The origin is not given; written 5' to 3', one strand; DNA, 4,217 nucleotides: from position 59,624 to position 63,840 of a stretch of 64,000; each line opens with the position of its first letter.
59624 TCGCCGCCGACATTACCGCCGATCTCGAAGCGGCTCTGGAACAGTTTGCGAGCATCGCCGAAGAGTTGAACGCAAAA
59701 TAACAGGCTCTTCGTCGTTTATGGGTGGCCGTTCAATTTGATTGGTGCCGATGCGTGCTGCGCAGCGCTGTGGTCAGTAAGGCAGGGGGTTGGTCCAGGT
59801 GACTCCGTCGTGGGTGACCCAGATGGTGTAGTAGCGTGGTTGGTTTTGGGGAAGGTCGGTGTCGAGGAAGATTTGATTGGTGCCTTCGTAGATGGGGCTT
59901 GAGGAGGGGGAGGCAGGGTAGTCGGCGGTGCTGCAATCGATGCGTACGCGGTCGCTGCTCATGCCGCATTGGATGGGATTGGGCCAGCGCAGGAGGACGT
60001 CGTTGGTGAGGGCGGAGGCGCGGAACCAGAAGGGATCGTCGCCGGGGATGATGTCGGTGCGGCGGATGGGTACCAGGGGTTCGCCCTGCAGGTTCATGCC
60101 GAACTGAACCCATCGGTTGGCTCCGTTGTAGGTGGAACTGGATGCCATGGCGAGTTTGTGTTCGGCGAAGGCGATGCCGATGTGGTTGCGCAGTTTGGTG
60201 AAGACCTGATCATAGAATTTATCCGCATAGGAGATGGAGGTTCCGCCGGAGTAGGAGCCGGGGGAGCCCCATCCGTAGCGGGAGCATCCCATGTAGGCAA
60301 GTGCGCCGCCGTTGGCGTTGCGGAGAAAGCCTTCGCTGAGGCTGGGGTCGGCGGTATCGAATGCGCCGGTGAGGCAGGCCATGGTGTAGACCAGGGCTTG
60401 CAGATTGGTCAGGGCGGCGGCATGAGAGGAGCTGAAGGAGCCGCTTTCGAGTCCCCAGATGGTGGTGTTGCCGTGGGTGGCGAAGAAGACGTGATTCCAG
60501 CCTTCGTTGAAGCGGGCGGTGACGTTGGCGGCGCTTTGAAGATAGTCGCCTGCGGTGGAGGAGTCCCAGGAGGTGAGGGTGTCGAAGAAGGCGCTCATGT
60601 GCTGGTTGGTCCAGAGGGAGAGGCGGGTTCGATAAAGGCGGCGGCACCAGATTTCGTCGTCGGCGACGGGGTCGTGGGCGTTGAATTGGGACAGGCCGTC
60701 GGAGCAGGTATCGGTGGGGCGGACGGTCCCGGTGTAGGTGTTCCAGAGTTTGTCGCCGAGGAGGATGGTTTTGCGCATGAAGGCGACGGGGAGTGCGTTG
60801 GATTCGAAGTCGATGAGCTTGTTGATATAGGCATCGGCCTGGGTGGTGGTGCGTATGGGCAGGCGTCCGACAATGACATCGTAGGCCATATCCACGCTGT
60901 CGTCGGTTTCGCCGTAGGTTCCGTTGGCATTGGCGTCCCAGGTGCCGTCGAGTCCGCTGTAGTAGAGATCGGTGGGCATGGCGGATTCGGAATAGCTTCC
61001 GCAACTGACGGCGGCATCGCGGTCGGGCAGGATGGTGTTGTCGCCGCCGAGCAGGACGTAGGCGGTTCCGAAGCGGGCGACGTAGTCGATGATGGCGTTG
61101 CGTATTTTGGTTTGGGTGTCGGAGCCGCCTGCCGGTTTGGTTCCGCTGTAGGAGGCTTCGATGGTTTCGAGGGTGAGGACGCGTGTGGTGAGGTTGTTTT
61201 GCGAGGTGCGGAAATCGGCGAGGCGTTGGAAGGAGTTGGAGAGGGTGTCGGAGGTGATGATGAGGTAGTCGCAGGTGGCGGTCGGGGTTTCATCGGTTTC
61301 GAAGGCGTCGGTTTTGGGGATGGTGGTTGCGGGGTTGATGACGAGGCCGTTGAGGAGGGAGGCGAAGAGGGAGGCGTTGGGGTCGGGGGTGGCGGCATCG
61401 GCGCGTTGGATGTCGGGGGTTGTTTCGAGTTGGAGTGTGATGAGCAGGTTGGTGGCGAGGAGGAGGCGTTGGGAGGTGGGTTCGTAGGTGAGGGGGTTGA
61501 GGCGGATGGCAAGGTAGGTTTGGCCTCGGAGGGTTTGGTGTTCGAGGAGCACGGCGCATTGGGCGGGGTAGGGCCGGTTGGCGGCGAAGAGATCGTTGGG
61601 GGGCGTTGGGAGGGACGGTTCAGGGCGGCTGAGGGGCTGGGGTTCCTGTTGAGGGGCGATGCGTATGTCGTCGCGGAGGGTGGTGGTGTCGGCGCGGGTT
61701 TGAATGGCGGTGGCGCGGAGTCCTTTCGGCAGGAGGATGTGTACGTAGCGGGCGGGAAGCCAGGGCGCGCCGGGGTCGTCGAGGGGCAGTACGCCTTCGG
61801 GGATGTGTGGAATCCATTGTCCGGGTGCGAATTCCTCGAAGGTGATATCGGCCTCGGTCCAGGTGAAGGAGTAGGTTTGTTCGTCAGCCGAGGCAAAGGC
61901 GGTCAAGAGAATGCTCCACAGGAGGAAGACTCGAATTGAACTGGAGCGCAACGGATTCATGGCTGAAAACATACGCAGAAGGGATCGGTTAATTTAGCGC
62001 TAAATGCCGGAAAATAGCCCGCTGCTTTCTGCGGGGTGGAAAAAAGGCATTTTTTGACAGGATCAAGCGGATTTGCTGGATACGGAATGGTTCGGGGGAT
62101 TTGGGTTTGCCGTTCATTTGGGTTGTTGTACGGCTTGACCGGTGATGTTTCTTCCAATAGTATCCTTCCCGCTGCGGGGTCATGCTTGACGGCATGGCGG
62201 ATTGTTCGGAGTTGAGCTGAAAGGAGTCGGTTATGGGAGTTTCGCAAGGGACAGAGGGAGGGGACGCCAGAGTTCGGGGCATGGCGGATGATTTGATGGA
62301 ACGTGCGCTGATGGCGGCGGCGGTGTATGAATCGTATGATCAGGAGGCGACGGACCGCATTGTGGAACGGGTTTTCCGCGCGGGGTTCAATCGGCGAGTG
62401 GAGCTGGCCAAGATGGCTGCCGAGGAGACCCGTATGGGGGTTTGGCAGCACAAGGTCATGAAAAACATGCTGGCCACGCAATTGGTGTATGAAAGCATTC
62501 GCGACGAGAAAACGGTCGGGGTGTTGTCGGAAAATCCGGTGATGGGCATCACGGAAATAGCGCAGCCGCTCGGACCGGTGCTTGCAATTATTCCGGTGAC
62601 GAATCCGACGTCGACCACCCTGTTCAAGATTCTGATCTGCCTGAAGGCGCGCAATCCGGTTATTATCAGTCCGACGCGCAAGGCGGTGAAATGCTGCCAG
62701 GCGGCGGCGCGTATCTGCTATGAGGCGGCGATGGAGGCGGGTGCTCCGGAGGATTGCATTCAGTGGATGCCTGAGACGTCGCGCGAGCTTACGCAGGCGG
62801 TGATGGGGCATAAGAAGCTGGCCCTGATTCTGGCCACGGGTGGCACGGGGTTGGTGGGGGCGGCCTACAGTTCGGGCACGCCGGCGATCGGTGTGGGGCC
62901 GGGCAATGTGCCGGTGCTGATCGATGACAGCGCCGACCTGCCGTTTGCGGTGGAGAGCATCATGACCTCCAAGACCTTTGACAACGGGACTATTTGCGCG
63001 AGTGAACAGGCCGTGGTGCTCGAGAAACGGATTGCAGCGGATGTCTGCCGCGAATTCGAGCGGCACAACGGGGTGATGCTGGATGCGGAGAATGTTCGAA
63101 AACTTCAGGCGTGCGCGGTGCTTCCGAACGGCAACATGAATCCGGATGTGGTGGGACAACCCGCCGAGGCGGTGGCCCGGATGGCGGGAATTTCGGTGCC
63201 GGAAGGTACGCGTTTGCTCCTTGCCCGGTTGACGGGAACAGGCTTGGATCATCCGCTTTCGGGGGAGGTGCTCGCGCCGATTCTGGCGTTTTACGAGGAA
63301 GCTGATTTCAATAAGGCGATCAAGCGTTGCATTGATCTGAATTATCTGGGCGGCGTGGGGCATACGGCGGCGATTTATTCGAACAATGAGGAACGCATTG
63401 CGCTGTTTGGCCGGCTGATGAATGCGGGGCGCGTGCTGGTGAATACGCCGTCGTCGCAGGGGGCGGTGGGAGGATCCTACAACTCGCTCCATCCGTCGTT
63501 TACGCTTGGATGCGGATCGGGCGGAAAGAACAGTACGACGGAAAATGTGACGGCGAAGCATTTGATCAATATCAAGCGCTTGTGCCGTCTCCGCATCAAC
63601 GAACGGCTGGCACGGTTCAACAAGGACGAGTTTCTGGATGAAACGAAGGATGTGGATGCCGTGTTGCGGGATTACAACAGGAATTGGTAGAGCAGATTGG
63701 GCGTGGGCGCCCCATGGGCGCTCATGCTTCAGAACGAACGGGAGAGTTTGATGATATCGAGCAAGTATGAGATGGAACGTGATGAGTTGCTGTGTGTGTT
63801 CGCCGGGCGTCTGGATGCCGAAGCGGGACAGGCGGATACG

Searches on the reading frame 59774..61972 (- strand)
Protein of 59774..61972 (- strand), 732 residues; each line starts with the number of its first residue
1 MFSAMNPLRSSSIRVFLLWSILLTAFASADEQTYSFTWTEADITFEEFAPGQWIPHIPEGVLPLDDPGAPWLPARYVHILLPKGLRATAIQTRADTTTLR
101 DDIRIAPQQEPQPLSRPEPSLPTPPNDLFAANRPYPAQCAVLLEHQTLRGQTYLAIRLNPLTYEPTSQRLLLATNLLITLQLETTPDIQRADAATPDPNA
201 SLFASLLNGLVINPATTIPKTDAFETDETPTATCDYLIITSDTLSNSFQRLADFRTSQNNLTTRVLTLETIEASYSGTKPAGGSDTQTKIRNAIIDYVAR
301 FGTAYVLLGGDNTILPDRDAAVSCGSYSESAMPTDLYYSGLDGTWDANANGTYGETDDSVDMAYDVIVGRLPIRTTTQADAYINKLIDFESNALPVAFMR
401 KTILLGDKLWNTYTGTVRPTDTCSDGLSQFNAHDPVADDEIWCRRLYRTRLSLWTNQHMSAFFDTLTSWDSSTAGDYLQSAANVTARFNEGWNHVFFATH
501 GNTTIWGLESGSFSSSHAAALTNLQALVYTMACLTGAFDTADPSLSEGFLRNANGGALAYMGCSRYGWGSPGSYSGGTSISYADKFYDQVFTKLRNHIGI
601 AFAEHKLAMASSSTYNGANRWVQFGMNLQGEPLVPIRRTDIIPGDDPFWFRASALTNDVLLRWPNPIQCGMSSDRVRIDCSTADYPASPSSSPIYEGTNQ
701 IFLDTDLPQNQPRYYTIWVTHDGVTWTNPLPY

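Call 59: search_protein_families(library=pfam, proteins=[window:59774-61972:-], max_evalue=0.001)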
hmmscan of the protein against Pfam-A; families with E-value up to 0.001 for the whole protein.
window:59774-61972:- (732 aa): 2 families
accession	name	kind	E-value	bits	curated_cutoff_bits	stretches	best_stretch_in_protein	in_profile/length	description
PF01364.23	Peptidase_C25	-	5.4e-63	213.9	23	1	236-634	1-372/374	Peptidase family C25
PF08126.16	Propeptide_C25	-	3.7e-08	33.2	22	1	55-182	46-172/205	Propeptide_C25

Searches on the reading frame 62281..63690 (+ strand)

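Call 59: search_protein_families(library=pfam, proteins=[window:62281-63690:+], max_evalue=0.001)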
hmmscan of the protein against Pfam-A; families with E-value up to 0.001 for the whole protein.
window:62281-63690:+ (469 aa): 1 family
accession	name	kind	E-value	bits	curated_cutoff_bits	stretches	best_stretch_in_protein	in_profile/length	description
PF00171.27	Aldedh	-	1.5e-26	93.4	23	1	3-259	32-289/461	Aldehyde dehydrogenase family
